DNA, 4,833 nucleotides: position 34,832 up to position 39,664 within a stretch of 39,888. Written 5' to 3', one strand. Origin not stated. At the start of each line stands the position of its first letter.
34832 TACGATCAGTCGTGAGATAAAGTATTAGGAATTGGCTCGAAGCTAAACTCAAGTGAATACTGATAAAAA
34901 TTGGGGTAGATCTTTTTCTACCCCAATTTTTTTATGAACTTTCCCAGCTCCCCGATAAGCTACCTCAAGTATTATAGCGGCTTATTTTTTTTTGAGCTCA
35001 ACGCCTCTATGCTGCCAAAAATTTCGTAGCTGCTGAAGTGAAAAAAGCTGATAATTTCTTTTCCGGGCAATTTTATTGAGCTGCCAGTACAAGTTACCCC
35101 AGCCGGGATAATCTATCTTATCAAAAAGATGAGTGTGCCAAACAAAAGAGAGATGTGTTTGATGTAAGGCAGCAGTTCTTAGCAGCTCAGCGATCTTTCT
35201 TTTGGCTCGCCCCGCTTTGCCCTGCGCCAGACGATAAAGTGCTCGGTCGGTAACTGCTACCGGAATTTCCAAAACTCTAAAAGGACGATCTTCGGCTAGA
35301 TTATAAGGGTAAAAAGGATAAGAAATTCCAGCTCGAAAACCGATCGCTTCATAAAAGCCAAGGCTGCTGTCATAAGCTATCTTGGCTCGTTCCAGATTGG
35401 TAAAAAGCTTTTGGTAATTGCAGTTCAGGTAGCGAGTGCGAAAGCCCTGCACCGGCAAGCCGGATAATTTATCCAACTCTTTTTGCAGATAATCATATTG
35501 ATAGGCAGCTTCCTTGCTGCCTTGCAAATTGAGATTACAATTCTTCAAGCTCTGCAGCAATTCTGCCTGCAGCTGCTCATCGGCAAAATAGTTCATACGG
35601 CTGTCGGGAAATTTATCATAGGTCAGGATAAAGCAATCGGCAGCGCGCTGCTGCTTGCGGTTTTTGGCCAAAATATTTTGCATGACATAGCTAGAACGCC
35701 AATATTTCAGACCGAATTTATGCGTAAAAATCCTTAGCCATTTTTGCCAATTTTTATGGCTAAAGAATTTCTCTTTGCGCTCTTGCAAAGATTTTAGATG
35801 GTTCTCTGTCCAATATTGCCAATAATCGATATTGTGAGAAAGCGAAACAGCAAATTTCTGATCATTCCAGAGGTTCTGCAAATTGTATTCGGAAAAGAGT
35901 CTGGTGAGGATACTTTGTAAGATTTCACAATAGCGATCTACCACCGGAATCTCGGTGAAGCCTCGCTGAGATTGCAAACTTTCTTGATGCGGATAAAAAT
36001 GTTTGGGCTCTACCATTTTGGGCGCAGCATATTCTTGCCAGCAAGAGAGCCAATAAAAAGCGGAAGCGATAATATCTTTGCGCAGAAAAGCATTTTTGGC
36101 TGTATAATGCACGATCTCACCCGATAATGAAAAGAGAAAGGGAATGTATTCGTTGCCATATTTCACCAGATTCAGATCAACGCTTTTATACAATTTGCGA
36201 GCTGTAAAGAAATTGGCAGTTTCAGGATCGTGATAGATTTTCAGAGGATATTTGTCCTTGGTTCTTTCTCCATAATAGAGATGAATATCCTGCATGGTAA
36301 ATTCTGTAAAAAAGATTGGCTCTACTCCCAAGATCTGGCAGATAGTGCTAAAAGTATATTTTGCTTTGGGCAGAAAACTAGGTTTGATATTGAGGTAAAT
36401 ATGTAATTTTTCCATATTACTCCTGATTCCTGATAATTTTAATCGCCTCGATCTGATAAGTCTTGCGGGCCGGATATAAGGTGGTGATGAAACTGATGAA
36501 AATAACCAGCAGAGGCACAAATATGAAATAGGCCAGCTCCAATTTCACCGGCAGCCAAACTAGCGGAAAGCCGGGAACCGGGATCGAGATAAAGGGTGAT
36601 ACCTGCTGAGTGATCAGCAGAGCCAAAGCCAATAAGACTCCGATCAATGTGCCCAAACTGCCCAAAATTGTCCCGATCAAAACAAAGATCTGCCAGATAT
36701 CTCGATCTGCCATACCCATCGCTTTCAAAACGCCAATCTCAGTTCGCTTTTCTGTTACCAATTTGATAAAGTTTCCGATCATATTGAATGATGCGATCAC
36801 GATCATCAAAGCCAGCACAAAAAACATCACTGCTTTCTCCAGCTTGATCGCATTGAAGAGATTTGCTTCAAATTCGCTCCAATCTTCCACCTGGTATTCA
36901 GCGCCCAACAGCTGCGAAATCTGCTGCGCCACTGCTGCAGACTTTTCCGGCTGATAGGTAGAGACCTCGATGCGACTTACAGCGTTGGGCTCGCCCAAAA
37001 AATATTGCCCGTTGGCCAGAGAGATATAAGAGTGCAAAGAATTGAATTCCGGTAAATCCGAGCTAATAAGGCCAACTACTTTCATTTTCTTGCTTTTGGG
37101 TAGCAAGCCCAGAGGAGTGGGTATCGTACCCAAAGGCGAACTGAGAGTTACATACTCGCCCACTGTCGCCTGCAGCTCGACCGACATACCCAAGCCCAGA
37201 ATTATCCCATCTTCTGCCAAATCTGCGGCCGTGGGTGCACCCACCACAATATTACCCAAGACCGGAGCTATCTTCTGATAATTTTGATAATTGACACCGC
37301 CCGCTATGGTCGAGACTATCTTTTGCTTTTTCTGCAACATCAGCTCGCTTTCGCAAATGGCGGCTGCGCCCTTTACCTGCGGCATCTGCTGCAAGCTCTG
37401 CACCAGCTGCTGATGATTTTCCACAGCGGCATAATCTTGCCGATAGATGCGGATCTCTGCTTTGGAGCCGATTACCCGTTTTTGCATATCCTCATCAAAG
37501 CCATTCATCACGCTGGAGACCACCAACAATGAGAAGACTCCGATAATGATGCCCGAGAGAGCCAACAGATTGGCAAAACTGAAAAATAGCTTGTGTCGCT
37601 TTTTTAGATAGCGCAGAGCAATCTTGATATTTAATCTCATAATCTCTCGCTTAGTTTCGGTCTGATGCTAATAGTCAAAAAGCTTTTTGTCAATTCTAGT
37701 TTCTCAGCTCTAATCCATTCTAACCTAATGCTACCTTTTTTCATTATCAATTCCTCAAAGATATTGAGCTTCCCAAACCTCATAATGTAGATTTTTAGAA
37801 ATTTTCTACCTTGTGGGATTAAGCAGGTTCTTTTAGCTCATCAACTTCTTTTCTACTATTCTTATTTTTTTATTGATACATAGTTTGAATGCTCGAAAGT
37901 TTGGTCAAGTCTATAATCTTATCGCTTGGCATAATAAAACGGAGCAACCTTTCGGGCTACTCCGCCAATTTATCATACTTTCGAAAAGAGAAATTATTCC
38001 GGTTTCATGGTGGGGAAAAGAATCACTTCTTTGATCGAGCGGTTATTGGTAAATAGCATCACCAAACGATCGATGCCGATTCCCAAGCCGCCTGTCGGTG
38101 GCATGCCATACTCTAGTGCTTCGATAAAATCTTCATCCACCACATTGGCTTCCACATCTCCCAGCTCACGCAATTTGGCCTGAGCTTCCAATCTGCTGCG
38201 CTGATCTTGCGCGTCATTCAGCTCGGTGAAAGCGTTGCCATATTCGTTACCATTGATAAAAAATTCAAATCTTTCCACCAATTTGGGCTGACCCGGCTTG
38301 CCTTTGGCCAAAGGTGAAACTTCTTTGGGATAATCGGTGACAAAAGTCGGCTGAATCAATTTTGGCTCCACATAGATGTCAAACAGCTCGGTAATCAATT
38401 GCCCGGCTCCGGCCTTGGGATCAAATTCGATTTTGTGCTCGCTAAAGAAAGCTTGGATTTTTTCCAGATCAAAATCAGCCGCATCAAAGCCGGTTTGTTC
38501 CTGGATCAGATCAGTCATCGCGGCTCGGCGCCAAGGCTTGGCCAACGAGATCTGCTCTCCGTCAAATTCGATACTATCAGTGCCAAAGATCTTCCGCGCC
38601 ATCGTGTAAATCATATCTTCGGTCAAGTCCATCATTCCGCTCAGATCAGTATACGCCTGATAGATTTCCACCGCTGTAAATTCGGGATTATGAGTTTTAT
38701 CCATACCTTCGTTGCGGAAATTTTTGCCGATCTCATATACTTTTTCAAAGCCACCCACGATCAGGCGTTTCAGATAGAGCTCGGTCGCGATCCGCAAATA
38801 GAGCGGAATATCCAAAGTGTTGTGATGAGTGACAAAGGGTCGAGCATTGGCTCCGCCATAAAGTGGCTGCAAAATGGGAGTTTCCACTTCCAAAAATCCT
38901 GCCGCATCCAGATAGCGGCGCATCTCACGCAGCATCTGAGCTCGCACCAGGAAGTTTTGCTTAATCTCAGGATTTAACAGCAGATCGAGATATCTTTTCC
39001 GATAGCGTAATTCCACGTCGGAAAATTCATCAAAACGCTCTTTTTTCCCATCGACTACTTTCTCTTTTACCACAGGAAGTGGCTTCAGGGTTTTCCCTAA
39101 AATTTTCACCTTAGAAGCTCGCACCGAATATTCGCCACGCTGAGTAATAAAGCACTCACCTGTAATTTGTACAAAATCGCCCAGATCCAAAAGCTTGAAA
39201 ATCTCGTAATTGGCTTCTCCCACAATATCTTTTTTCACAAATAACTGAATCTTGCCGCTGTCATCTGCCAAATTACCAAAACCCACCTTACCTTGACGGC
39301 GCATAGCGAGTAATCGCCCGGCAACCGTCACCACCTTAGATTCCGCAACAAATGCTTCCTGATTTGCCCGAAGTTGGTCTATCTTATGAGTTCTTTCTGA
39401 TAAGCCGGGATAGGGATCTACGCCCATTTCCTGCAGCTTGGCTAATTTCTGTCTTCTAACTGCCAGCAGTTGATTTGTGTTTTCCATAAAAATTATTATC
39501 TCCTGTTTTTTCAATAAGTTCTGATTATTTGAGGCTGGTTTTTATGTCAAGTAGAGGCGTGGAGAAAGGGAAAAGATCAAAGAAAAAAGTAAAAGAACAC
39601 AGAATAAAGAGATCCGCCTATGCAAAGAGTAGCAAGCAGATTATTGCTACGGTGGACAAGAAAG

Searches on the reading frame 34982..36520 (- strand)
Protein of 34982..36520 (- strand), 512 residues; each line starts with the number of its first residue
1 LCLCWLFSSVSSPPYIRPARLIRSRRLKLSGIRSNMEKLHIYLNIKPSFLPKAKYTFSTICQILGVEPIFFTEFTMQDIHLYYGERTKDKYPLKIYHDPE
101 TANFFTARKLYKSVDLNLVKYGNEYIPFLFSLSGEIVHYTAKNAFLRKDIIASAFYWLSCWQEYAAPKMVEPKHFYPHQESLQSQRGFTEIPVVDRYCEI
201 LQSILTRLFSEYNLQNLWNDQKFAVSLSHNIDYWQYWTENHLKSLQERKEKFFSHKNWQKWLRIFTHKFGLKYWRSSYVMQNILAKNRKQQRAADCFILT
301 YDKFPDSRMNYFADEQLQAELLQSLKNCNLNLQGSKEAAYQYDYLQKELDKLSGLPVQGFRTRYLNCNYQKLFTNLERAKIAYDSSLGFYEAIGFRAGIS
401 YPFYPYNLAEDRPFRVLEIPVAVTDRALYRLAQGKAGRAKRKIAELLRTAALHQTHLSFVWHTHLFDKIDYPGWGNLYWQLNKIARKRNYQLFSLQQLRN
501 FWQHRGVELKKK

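Call 5: search_protein_families(library=pfam, proteins=[window:34982-36520:-], max_evalue=0.001)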
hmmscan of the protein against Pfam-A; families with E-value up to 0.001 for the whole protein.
window:34982-36520:- (512 aa): 1 family
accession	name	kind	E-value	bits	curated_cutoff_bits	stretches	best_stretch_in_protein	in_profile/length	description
PF23019.1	DUF7033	-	1.9e-16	60.7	27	1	148-234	3-84/90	Family of unknown function (DUF7033)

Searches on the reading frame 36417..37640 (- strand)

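Call 5: search_protein_families(library=pfam, proteins=[window:36417-37640:-], max_evalue=0.001)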
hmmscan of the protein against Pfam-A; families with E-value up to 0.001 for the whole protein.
window:36417-37640:- (407 aa): 2 families
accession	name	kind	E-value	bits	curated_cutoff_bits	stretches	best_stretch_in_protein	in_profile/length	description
PF02687.27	FtsX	-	5.3e-16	59.2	25.5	1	274-398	2-119/120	FtsX-like permease C-terminal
PF12704.14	MacB_PCD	-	4e-14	53.8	27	1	25-243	2-206/207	MacB-like periplasmic core domain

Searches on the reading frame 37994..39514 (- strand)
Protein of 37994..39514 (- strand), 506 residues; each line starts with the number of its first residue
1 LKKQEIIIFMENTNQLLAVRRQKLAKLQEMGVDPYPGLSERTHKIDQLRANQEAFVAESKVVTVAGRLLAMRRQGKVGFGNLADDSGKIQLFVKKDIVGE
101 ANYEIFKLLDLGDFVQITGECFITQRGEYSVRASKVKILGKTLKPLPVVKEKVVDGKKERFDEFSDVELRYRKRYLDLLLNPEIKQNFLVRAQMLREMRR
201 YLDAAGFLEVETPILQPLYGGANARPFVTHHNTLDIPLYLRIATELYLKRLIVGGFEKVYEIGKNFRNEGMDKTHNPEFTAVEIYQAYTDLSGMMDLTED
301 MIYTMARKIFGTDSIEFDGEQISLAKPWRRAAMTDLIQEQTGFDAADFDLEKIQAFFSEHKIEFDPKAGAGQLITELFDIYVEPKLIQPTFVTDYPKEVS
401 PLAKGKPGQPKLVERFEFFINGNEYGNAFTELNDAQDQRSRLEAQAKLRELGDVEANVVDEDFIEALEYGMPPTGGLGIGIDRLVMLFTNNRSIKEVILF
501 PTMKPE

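Call 5: search_protein_families(library=pfam, proteins=[window:37994-39514:-], max_evalue=0.001)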
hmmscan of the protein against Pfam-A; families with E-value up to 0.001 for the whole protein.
window:37994-39514:- (506 aa): 3 families
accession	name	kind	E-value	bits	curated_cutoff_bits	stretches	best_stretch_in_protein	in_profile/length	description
PF00152.25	tRNA-synt_2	-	4.8e-92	308.7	25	1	167-503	2-307/308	tRNA synthetases class II (D, K and N)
PF01336.31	tRNA_anti-codon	-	2e-16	60.1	27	1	62-139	1-75/75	OB-fold nucleic acid binding domain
PF01409.25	tRNA-synt_2d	-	2.4e-07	30.9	19.8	1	258-318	104-163/246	tRNA synthetases class II core domain (F)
